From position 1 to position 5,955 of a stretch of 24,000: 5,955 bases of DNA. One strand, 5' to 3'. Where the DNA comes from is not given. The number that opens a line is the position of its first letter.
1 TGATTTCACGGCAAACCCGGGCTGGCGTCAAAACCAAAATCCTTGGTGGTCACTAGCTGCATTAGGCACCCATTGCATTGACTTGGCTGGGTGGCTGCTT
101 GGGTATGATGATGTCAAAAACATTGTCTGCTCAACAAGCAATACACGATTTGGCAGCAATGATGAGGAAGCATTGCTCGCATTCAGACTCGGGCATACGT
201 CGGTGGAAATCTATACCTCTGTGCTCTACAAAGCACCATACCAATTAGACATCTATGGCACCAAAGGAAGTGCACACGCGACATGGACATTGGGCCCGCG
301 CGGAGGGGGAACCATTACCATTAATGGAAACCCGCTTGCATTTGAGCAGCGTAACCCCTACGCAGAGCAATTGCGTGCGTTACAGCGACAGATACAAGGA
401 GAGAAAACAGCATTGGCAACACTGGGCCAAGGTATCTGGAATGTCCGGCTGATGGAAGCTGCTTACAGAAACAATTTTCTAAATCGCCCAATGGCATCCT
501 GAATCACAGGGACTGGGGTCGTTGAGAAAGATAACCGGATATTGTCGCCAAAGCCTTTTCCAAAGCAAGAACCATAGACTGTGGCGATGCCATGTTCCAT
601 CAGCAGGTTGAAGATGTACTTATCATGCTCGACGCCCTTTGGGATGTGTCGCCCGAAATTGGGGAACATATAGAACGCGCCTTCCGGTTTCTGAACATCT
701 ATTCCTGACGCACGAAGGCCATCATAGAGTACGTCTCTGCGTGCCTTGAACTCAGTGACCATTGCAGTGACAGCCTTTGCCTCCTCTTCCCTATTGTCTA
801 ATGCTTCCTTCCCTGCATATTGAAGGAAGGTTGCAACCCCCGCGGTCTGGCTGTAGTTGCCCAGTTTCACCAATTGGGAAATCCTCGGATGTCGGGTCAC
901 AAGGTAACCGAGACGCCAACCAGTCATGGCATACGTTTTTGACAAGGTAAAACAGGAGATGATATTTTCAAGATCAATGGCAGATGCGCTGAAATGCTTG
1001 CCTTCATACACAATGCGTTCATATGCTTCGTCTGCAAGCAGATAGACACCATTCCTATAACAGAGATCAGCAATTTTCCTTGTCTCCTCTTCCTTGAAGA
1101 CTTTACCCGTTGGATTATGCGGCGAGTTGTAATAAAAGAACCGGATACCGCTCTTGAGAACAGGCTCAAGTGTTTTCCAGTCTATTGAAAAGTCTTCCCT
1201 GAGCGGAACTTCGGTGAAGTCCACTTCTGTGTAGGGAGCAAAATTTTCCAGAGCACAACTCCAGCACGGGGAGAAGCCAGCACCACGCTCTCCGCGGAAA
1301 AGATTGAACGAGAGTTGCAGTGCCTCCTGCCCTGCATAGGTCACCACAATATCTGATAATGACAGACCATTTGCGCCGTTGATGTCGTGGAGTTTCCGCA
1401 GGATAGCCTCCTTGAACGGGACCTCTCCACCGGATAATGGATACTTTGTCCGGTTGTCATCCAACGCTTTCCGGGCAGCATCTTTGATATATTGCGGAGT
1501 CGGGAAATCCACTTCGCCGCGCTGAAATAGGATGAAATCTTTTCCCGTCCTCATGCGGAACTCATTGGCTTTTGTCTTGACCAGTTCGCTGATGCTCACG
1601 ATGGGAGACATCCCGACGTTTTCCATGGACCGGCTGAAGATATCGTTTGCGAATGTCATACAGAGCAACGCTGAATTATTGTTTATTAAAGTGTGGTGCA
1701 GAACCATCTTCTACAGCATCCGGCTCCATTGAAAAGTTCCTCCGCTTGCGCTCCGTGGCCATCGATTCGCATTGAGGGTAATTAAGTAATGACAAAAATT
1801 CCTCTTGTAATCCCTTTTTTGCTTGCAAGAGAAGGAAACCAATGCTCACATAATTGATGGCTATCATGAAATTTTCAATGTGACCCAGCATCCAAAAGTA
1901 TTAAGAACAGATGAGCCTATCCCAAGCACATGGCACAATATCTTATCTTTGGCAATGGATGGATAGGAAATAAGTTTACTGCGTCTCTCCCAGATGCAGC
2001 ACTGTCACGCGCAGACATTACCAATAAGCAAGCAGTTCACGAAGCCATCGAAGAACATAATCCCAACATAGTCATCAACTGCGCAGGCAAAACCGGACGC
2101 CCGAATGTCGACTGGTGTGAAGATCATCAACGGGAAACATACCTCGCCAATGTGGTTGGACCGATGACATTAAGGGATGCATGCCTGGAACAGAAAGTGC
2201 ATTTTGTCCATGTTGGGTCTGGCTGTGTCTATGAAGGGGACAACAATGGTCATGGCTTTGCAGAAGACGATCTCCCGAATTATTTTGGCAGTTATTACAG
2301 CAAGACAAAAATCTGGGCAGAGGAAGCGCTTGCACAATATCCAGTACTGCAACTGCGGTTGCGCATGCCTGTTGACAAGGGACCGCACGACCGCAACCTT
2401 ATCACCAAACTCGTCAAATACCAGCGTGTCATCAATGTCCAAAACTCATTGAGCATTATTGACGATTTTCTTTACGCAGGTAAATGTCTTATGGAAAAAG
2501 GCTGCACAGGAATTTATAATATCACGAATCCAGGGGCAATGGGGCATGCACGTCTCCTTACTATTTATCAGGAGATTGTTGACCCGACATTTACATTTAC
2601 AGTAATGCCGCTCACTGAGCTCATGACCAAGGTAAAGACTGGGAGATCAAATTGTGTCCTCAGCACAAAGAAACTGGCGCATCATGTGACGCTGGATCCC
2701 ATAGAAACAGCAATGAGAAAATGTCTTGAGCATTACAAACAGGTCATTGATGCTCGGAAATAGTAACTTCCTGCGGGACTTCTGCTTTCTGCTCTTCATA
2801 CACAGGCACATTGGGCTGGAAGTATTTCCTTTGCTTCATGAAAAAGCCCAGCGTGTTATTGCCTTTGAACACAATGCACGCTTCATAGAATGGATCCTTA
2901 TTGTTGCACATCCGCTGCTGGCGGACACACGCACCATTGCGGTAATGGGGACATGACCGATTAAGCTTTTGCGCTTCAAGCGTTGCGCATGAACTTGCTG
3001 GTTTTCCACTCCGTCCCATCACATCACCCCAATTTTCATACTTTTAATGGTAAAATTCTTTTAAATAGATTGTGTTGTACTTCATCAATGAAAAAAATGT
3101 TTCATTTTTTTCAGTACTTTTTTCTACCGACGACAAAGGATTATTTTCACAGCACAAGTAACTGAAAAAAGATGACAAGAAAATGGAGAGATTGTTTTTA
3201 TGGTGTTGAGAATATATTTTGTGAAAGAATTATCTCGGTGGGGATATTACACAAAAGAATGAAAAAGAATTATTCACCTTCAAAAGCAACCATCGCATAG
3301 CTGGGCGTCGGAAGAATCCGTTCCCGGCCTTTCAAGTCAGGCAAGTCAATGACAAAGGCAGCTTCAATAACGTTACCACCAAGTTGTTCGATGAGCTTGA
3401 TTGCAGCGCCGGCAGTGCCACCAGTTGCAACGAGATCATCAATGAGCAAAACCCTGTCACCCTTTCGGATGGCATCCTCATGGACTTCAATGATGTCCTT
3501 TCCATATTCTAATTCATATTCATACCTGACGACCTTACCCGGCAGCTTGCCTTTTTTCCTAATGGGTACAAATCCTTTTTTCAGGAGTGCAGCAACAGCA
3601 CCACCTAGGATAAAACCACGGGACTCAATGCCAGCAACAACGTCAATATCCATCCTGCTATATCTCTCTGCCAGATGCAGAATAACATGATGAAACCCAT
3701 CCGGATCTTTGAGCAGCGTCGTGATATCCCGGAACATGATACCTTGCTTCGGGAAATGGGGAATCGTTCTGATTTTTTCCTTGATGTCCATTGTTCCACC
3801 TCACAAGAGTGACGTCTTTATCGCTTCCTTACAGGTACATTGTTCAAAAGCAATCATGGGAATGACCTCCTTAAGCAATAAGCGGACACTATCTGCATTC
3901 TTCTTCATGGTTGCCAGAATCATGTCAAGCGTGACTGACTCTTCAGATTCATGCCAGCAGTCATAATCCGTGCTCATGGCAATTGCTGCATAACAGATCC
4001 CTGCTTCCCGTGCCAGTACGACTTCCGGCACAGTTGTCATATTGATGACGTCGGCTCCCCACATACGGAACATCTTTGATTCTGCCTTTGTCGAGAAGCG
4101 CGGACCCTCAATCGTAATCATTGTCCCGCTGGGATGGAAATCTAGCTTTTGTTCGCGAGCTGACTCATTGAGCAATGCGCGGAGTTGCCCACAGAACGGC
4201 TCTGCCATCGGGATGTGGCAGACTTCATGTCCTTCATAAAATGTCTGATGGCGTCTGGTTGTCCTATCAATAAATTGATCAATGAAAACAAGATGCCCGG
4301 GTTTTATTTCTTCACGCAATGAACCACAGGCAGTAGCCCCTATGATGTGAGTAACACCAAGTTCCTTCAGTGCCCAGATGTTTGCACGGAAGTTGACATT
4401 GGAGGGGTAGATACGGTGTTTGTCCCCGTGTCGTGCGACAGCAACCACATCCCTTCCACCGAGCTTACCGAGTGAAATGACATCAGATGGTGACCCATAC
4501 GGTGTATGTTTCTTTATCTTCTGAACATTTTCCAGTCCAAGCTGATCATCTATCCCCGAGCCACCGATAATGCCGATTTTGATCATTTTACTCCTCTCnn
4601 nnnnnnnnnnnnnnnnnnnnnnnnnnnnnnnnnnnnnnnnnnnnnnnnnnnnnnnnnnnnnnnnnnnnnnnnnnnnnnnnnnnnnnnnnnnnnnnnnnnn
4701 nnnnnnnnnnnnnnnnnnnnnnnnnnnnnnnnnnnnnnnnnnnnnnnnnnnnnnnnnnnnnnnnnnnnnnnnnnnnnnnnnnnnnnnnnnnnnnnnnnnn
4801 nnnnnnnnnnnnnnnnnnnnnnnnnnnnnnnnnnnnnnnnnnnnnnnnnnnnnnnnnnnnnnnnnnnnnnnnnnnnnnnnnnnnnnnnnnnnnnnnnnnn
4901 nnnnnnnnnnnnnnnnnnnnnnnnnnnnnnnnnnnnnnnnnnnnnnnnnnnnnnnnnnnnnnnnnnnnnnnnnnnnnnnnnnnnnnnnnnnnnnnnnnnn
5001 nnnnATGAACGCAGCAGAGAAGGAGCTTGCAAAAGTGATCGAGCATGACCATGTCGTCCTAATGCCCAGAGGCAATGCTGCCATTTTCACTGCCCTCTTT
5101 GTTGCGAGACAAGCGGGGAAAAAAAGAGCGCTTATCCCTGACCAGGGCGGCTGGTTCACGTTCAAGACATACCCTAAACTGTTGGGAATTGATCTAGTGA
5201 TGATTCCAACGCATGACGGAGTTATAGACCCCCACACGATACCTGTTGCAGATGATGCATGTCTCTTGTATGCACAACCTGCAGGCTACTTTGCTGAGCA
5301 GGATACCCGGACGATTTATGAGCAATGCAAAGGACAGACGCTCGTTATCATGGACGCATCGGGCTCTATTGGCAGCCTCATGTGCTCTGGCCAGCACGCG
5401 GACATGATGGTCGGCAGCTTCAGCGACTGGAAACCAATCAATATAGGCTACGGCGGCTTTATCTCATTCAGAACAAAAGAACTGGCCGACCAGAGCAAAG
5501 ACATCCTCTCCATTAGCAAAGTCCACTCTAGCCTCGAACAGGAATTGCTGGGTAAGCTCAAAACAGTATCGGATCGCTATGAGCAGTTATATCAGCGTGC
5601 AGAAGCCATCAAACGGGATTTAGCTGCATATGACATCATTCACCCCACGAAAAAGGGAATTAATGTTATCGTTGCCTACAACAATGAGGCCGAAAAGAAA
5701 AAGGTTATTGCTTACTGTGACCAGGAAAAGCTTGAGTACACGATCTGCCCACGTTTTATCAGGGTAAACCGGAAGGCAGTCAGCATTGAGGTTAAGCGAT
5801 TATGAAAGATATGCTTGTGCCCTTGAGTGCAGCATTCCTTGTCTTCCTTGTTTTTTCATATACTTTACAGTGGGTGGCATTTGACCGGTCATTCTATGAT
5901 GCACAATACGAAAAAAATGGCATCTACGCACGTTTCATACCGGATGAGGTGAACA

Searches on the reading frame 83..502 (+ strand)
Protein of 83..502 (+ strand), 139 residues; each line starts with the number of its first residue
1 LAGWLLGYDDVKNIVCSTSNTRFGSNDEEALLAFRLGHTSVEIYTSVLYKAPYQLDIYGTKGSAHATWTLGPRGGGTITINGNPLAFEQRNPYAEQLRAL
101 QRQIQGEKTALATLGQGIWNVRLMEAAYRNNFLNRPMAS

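Call 42: search_protein_families(library=pfam, proteins=[window:83-502:+], max_evalue=0.01)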
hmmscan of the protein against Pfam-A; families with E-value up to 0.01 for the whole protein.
window:83-502:+ (139 aa): 1 family
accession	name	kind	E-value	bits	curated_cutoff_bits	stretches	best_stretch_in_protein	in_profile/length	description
PF02894.22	GFO_IDH_MocA_C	-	0.0003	21.1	22.9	1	1-133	53-212/218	Oxidoreductase family, C-terminal alpha/beta domain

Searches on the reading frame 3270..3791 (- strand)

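Call 42: search_protein_families(library=pfam, proteins=[window:3270-3791:-], max_evalue=0.01)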
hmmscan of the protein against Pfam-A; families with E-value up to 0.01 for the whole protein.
window:3270-3791:- (173 aa): 2 families
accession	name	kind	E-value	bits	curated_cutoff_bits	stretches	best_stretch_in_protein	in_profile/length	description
PF00156.33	Pribosyltran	-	4.9e-14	52.4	26.3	1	37-158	15-134/158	Phosphoribosyl transferase domain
PF14681.12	UPRTase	-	0.0016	18.4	27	1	110-145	119-154/206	Uracil phosphoribosyltransferase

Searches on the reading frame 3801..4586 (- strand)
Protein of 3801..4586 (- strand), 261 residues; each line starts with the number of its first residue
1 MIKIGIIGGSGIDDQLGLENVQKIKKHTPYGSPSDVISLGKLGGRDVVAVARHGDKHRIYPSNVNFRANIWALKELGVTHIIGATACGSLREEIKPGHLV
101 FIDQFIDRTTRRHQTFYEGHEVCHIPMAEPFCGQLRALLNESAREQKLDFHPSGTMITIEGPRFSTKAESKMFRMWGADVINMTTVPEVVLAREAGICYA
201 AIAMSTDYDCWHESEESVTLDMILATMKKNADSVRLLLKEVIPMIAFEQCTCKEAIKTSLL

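Call 9: search_protein_families(library=pfam, proteins=[window:3801-4586:-])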
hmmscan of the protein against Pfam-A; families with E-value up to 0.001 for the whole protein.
window:3801-4586:- (261 aa): 1 family
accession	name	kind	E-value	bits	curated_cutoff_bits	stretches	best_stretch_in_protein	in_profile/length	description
PF01048.26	PNP_UDP_1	-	7.4e-50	170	25.1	1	3-242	1-232/233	Phosphorylase superfamily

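Call 18: find_encoding_contigs(protein=window:3801-4586:-, flank=10000, max_places=4)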
Protein window:3801-4586:- (261 aa): no gene with exactly this product is on record in the collection.

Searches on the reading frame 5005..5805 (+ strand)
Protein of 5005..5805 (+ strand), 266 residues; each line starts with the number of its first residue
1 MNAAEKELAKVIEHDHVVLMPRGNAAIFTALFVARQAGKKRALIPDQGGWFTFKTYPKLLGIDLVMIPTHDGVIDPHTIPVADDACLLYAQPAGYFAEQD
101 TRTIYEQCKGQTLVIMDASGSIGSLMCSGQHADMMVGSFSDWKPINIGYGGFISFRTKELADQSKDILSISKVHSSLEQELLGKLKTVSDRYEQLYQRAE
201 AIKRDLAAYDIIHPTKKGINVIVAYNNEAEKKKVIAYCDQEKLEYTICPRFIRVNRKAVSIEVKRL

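Call 42: search_protein_families(library=pfam, proteins=[window:5005-5805:+], max_evalue=0.01)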
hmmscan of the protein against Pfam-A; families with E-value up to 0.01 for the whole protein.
window:5005-5805:+ (266 aa): 1 family
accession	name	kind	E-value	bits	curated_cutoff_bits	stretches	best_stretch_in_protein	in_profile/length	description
PF01041.23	DegT_DnrJ_EryC1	-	4.8e-05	23.2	19.8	1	4-171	29-202/360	DegT/DnrJ/EryC1/StrS aminotransferase family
